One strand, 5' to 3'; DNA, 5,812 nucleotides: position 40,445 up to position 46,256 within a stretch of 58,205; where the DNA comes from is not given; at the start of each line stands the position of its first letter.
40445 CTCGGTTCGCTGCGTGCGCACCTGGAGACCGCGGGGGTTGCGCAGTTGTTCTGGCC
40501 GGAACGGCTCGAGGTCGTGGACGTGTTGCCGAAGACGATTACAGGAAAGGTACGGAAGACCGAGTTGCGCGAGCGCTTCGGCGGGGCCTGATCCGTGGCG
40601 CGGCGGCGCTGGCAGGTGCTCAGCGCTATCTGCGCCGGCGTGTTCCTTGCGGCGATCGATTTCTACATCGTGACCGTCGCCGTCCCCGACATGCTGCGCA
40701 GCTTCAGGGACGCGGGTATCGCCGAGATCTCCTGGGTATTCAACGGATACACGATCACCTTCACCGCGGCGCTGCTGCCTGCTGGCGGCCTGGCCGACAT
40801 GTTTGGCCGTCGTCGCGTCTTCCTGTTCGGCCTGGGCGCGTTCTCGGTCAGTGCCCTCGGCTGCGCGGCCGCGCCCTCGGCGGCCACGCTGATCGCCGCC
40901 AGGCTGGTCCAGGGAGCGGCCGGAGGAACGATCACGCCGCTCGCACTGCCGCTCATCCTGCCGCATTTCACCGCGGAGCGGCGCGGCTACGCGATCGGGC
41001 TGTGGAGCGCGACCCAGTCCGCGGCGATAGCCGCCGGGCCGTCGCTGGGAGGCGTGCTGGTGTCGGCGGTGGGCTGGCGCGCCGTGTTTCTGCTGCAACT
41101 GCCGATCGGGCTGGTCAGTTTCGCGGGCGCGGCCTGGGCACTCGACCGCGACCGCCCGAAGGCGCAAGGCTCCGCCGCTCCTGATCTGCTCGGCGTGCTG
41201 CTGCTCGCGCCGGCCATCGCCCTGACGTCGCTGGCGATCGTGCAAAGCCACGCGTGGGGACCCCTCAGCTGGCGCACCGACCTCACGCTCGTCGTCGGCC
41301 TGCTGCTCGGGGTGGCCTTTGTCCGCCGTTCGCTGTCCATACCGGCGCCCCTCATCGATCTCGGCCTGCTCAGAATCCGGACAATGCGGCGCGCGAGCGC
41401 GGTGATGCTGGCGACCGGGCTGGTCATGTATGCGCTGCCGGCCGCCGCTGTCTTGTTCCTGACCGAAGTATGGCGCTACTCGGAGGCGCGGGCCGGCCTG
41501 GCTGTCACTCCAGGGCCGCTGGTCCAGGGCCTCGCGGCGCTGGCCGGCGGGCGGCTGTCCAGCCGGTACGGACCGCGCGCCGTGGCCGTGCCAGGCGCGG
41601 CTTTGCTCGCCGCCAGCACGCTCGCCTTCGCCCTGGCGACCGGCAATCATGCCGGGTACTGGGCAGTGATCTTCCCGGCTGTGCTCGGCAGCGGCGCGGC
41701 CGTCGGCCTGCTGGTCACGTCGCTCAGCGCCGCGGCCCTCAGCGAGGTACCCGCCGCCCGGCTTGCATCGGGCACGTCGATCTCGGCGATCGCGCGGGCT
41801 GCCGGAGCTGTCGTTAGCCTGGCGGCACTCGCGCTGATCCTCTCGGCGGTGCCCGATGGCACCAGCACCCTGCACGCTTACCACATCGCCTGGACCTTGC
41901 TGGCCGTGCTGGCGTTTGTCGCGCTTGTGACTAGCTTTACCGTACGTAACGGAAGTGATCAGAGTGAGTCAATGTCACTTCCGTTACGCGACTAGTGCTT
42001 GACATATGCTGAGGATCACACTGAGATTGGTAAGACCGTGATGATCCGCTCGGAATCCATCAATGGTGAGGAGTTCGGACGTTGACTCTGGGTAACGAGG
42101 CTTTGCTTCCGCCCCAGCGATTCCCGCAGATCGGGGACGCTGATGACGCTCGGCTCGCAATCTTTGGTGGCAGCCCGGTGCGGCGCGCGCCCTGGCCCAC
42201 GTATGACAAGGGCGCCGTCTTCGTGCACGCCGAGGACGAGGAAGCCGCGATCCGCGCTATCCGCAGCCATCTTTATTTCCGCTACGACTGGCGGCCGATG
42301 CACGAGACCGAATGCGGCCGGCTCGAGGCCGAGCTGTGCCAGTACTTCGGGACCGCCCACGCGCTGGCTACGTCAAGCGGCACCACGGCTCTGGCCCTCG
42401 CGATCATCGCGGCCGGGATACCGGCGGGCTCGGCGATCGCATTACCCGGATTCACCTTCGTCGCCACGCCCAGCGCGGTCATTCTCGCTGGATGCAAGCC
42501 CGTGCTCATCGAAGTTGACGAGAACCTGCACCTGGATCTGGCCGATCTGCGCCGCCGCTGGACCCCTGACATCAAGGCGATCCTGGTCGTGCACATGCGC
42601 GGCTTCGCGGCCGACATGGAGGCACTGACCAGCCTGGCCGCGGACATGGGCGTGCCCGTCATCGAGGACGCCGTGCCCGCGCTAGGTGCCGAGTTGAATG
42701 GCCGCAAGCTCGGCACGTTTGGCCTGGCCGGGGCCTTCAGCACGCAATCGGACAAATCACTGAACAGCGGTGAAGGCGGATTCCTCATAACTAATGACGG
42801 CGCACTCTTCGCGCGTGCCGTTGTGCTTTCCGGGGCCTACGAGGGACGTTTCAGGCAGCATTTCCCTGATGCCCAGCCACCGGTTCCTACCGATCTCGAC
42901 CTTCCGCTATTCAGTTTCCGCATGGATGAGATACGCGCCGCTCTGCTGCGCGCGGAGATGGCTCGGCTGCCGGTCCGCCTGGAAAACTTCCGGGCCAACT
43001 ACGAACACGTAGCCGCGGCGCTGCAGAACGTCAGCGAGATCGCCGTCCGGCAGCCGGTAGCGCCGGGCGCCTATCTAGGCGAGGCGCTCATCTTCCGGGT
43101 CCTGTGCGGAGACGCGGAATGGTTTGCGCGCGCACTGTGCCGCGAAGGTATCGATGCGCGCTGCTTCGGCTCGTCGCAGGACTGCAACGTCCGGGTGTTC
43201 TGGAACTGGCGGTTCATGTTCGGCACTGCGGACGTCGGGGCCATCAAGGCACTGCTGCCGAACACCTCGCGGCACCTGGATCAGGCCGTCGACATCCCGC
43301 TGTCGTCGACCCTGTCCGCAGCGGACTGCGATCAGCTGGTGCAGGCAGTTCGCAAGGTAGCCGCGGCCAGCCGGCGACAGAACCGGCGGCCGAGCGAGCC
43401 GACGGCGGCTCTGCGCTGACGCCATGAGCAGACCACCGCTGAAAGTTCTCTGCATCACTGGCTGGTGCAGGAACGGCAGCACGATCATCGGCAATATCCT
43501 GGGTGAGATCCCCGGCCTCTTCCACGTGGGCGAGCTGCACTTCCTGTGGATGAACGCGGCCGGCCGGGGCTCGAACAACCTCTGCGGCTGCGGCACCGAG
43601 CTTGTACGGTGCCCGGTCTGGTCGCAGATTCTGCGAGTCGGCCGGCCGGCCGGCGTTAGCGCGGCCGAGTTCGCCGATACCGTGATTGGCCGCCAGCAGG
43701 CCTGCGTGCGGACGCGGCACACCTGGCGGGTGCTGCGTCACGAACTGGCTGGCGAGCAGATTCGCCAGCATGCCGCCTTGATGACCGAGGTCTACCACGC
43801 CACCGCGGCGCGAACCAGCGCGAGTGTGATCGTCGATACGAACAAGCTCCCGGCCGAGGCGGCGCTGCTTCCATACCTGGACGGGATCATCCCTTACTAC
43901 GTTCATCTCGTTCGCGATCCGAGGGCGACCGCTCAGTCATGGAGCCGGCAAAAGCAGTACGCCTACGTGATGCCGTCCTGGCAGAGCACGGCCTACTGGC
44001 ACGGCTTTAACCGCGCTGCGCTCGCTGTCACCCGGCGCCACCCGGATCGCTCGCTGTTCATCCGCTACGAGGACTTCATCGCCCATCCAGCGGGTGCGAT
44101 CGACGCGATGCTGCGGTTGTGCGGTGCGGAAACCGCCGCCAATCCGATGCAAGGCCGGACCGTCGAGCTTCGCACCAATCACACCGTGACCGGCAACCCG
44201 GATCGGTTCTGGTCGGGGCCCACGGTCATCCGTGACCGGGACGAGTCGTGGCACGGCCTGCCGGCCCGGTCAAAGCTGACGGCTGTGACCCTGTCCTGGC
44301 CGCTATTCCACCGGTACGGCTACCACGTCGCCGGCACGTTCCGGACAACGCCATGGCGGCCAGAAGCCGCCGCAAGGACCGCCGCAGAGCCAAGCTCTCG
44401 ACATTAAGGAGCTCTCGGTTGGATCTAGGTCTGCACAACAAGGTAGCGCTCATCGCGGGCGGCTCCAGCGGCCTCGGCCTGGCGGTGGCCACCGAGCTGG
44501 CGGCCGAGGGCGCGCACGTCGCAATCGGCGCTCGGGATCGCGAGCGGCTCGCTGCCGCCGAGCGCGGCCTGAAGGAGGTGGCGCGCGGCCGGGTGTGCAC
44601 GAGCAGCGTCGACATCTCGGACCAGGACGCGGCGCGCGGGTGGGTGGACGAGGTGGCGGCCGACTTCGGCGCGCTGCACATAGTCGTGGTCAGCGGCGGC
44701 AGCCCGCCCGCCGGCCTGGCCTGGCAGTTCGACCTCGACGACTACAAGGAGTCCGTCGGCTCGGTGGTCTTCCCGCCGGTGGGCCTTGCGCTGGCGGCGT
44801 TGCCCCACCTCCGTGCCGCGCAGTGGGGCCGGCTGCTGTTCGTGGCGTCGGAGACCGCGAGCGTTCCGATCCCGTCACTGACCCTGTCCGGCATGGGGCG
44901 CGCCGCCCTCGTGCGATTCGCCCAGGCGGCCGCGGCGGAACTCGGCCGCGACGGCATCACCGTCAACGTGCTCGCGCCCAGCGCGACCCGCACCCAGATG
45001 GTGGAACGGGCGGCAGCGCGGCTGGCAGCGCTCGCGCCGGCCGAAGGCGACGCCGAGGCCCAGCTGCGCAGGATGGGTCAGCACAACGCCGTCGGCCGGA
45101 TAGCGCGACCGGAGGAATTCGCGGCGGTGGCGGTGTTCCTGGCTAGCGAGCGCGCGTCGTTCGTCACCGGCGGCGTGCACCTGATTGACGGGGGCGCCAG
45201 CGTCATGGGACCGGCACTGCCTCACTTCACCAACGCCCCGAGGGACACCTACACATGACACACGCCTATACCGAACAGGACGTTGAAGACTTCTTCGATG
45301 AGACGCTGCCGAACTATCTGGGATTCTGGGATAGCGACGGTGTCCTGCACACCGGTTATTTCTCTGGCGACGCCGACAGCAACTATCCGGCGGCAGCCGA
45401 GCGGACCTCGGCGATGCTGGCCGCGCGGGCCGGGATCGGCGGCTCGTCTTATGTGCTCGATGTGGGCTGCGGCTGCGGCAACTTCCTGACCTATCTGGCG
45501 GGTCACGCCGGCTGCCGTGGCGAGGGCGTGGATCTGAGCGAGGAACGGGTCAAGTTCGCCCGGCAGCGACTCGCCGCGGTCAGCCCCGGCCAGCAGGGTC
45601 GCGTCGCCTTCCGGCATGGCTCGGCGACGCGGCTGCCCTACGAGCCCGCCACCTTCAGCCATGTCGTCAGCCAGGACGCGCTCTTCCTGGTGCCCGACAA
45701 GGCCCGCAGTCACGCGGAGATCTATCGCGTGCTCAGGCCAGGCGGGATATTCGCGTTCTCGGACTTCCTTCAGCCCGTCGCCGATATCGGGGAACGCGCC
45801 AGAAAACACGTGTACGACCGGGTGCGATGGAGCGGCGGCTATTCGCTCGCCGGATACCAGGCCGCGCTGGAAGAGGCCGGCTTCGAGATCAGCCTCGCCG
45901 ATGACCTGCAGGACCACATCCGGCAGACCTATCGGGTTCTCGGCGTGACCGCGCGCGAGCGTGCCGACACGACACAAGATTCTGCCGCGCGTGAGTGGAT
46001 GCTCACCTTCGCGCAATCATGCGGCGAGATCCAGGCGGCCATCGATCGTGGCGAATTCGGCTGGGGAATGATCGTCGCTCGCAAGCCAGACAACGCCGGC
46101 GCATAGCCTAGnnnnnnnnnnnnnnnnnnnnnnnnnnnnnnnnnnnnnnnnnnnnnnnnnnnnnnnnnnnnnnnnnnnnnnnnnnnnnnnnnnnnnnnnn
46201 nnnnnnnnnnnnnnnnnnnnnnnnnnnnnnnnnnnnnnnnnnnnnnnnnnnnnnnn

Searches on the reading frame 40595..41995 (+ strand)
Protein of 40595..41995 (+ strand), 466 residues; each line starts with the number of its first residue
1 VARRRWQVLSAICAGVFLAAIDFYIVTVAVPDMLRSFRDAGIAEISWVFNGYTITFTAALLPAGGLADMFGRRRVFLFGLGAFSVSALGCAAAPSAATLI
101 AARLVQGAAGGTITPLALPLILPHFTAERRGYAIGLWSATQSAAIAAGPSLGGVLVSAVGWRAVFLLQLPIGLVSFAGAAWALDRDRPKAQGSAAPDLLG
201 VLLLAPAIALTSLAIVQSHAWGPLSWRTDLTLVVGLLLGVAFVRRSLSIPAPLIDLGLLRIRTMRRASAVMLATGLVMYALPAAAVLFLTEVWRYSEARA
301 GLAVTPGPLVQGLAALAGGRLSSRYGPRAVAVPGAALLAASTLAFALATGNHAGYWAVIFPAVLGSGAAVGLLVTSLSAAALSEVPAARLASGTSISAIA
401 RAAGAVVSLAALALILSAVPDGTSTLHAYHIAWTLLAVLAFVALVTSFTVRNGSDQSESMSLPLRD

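Call 35: search_protein_families(library=pfam, proteins=[window:40595-41995:+], max_evalue=0.0001)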
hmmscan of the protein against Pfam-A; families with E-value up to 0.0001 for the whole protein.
window:40595-41995:+ (466 aa): 2 families
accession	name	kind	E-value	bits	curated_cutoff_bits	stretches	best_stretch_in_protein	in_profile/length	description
PF07690.21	MFS_1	-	1.5e-43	149.5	33.4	2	13-278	2-251/347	Major Facilitator Superfamily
PF00083.30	Sugar_tr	-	9.5e-05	21.9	22.3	1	45-179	48-188/452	Sugar (and other) transporter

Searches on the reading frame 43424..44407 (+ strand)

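Call 36: search_protein_families(library=pfam, proteins=[window:43424-44407:+], max_evalue=0.0001)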
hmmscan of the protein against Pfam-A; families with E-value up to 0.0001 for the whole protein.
window:43424-44407:+ (327 aa): 2 families
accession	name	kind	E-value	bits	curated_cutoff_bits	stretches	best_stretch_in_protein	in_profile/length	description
PF13469.12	Sulfotransfer_3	-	5.3e-11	43.6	27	1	11-236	4-213/216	Sulfotransferase family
PF00685.33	Sulfotransfer_1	-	2.2e-05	24.4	22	1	159-241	93-187/255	Sulfotransferase domain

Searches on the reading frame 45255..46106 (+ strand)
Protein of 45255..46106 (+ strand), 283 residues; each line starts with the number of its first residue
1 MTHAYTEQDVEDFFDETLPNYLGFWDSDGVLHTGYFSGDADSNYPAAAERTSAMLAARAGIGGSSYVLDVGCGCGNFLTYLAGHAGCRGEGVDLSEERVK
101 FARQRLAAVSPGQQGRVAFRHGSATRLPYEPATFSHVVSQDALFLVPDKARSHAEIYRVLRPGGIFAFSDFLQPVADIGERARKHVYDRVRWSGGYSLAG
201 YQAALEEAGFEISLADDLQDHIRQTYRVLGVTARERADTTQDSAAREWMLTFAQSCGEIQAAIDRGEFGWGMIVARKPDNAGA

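Call 36: search_protein_families(library=pfam, proteins=[window:45255-46106:+], max_evalue=0.0001)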
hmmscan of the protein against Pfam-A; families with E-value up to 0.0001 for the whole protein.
window:45255-46106:+ (283 aa): 9 families
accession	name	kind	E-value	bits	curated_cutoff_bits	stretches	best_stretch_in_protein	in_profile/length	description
PF08241.18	Methyltransf_11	-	3.9e-21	75.9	21.2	1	68-168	1-95/95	Methyltransferase domain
PF13649.12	Methyltransf_25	-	5.1e-20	72.4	27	1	67-164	1-97/97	Methyltransferase domain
PF13847.12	Methyltransf_31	-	3.6e-17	62.8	27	1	66-172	6-113/145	Methyltransferase domain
PF08242.18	Methyltransf_12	-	5.7e-13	49.9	30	1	68-166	1-98/98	Methyltransferase domain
PF01209.24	Ubie_methyltran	-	2.8e-12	46.9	20.1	1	65-178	49-161/233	ubiE/COQ5 methyltransferase family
PF13489.12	Methyltransf_23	-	1.1e-11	45.2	27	1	61-212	20-161/164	Methyltransferase domain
PF02353.26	CMAS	-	1.8e-08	34.5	27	1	33-248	33-252/273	Mycolic acid cyclopropane synthetase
PF07021.18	MetW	-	8.2e-06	26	21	1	63-108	13-58/193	Methionine biosynthesis protein MetW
PF19587.5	DUF6094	-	5.3e-05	22.6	22.8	1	44-112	138-207/344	Uncharacterised methyltransferase family (DUF6094)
